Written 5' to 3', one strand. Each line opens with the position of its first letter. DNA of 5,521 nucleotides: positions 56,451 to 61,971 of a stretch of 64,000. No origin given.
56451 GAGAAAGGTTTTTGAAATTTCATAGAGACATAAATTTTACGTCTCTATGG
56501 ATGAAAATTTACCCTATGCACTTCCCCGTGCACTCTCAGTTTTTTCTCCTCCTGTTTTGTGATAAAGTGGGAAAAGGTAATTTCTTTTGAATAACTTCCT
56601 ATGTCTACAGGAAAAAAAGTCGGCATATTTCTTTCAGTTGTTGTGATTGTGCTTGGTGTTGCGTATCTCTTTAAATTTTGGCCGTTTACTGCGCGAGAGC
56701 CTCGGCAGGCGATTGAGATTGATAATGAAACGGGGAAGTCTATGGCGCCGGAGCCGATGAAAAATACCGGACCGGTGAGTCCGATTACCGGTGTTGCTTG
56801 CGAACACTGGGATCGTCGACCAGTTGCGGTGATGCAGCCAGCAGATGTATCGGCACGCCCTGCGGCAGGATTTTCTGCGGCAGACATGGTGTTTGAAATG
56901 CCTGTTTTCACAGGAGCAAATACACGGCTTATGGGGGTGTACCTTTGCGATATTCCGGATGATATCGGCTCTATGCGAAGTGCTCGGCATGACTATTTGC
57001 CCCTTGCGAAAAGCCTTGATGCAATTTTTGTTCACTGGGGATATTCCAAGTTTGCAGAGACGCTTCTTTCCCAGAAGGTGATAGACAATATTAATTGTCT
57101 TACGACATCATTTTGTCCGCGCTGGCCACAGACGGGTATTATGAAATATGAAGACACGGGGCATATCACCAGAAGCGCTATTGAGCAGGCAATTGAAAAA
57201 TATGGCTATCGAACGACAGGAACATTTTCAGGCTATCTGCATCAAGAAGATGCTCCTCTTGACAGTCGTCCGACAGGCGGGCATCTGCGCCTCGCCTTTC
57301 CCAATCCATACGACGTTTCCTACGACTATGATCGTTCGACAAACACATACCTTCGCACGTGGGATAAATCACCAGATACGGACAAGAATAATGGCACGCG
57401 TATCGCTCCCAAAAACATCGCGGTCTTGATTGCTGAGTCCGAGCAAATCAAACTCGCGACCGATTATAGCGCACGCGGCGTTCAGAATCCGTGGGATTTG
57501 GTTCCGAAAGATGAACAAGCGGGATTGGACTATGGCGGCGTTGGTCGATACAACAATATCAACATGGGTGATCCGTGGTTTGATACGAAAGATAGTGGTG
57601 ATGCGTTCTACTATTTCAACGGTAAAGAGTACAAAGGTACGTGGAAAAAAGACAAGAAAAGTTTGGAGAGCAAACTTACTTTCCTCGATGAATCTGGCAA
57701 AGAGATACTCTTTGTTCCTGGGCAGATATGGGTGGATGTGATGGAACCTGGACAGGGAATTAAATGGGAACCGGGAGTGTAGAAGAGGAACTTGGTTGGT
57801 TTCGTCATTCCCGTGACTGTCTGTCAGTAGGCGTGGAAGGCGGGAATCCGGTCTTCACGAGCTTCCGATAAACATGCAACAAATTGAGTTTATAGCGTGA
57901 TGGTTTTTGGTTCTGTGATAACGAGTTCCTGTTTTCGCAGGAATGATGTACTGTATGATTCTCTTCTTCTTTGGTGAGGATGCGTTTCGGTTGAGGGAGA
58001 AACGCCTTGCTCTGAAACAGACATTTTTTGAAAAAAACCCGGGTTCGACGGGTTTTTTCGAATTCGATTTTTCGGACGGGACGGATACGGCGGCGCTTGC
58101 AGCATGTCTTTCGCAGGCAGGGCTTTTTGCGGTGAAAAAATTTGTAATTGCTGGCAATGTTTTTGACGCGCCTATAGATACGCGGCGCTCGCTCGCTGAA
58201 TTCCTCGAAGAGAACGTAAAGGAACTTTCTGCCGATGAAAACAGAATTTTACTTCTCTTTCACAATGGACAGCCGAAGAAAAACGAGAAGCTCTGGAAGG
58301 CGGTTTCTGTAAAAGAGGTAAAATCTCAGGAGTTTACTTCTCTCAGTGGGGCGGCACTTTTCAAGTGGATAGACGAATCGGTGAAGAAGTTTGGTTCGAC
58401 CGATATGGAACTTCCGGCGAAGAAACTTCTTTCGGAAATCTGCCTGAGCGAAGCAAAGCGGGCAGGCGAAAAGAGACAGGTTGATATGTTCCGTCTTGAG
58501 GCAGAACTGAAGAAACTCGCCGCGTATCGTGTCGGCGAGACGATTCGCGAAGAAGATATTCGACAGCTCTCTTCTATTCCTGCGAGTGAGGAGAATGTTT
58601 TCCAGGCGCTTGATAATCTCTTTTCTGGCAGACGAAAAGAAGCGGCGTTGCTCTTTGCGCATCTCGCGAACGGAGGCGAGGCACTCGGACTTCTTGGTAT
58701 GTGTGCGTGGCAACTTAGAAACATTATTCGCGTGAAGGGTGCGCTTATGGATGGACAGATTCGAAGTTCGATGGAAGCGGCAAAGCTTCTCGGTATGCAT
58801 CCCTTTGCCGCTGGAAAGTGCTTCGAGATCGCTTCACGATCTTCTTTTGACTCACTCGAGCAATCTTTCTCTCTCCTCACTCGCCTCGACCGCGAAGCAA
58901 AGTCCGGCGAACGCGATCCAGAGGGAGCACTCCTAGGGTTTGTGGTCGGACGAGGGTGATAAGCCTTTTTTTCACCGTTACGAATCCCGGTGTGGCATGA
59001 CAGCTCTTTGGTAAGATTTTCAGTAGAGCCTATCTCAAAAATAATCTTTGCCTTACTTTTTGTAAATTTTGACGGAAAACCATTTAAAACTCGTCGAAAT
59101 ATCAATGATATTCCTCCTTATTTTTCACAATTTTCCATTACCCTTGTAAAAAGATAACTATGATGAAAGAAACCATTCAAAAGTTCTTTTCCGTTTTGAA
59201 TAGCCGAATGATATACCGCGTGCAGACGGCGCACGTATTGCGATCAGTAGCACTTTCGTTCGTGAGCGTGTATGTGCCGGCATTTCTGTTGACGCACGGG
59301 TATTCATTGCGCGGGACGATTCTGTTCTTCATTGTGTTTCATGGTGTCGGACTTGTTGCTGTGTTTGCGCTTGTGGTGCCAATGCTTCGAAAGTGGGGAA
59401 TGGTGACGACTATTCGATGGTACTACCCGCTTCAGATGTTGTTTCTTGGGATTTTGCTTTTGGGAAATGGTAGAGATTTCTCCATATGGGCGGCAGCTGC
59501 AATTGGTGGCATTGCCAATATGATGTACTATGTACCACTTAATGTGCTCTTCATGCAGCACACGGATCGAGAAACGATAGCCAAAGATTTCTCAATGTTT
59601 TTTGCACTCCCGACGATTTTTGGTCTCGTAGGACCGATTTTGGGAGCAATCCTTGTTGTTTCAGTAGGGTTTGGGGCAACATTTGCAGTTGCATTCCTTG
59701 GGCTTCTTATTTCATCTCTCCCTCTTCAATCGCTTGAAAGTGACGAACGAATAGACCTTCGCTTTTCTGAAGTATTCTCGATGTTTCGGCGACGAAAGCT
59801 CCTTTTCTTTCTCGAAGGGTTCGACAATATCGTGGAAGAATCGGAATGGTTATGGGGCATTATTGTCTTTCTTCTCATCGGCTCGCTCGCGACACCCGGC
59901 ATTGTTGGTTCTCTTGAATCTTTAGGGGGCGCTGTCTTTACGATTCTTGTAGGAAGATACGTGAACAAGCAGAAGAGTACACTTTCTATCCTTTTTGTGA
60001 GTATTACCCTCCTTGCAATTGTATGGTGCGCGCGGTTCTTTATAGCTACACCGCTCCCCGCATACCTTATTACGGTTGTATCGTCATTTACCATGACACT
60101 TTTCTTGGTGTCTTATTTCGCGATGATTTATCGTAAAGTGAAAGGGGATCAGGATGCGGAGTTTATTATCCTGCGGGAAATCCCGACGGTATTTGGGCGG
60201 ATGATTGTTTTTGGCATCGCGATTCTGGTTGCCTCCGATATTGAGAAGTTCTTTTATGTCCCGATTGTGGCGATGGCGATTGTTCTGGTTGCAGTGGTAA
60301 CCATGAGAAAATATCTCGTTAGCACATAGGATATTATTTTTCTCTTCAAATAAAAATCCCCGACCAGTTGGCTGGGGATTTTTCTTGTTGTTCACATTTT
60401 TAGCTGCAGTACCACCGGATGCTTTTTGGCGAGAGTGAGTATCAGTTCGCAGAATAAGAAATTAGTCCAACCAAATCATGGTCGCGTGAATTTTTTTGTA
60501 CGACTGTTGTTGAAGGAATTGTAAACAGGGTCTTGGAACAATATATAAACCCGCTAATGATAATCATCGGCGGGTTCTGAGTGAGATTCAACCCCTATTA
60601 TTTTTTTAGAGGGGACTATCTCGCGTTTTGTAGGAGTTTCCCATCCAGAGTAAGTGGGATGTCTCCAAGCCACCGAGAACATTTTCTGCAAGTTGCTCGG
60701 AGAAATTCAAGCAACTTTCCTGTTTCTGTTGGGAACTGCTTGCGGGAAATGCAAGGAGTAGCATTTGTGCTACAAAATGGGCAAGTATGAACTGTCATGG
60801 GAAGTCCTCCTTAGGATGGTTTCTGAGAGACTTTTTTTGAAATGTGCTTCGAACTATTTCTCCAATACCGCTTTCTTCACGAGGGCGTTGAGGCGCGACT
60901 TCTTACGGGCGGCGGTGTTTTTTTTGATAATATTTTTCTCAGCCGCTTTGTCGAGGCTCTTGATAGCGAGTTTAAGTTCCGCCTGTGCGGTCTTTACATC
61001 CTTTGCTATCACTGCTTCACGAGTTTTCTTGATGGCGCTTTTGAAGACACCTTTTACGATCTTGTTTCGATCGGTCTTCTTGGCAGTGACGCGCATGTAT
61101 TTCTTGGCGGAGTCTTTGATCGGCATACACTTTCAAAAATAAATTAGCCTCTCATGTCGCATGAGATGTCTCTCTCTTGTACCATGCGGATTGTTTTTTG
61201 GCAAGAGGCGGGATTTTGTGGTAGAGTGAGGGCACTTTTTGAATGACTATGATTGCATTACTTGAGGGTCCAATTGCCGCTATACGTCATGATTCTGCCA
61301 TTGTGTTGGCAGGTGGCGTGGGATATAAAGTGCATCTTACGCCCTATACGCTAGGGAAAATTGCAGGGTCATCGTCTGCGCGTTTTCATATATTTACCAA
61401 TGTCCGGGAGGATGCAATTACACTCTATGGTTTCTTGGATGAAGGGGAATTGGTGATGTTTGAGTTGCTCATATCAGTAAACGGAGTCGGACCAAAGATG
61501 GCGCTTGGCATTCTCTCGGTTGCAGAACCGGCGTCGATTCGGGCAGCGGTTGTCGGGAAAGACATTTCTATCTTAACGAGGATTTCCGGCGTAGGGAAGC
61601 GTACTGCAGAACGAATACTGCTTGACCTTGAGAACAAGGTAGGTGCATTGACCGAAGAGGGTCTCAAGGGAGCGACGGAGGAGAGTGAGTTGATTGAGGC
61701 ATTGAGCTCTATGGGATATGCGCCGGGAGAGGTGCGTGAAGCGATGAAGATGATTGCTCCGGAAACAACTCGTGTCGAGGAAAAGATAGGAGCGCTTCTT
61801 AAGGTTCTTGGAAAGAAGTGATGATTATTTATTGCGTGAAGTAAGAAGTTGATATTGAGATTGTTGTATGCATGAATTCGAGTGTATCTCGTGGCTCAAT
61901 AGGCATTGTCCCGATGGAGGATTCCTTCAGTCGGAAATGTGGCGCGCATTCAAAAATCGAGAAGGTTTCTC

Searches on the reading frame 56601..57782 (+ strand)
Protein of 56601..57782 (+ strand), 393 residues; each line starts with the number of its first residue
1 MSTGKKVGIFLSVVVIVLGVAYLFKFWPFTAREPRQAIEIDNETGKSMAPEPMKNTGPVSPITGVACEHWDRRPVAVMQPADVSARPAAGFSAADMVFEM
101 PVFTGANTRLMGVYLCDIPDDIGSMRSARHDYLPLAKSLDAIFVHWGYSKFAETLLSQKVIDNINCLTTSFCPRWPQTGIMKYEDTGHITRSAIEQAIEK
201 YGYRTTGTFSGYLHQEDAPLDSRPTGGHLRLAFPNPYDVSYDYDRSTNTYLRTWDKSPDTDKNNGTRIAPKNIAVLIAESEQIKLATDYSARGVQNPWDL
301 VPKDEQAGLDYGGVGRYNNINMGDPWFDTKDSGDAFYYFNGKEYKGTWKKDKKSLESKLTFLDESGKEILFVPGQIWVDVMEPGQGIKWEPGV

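Call 14: search_protein_families(library=pfam, proteins=[window:56601-57782:+], max_evalue=0.001)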
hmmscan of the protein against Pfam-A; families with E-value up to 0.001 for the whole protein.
window:56601-57782:+ (393 aa): 2 families
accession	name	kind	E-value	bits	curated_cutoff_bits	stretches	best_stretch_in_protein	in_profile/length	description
PF11258.13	DUF3048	-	5.4e-27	95.2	25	1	68-203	10-147/148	Protein of unknown function (DUF3048) N-terminal domain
PF17479.7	DUF3048_C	-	3e-18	66.7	25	2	324-378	62-114/114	Protein of unknown function (DUF3048) C-terminal domain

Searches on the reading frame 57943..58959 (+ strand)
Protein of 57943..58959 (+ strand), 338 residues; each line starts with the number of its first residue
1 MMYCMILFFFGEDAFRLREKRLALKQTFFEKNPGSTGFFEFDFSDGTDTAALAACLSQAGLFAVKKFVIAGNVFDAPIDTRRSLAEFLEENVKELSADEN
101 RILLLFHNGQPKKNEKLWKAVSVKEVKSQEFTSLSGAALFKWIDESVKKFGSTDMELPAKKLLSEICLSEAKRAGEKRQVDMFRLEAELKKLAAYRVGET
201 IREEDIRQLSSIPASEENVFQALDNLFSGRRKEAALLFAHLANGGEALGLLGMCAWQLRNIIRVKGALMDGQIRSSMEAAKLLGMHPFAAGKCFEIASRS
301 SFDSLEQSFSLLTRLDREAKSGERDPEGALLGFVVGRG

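Call 14: search_protein_families(library=pfam, proteins=[window:57943-58959:+], max_evalue=0.001)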
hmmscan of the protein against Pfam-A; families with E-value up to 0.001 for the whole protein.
window:57943-58959:+ (338 aa): 2 families
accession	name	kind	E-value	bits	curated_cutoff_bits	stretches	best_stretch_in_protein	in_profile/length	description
PF21694.2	DNA_pol3_delta_C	-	7.3e-14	52.2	27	1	216-331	1-115/121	DNA polymerase III delta subunit, C-terminal domain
PF06144.19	DNA_pol3_delta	-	8.9e-05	22.9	21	1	8-120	2-113/124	DNA polymerase III, delta subunit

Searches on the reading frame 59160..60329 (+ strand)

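Call 14: search_protein_families(library=pfam, proteins=[window:59160-60329:+], max_evalue=0.001)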
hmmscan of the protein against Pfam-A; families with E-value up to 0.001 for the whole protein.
window:59160-60329:+ (389 aa): 2 families
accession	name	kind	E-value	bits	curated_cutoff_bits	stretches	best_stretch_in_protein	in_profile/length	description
PF07690.21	MFS_1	-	5.9e-07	29.2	33.4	0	21-144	207-332/347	Major Facilitator Superfamily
PF07784.16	DUF1622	-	0.00014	22.2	24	1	337-386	21-70/78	Protein of unknown function (DUF1622)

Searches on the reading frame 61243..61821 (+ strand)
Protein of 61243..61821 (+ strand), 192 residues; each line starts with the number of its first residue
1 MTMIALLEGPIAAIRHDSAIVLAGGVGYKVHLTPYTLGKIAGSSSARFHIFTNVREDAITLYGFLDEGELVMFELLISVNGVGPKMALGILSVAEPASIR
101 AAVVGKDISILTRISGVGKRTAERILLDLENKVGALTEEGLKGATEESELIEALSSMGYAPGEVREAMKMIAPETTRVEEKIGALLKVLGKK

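Call 14: search_protein_families(library=pfam, proteins=[window:61243-61821:+], max_evalue=0.001)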
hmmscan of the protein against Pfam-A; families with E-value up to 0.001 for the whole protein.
window:61243-61821:+ (192 aa): 4 families
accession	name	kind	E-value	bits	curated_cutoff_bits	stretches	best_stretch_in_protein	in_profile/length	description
PF01330.27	RuvA_N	-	2.6e-17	63.1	23.6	1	3-63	1-61/61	RuvA N terminal domain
PF14520.12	HHH_5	-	6.7e-15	55.8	27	1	73-130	1-56/57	Helix-hairpin-helix domain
PF00633.29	HHH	-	3.6e-06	27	24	0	74-92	11-29/30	Helix-hairpin-helix motif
PF21176.3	RecR_HhH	-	0.00089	19.5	27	0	110-129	7-26/45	RecR, helix-hairpin-helix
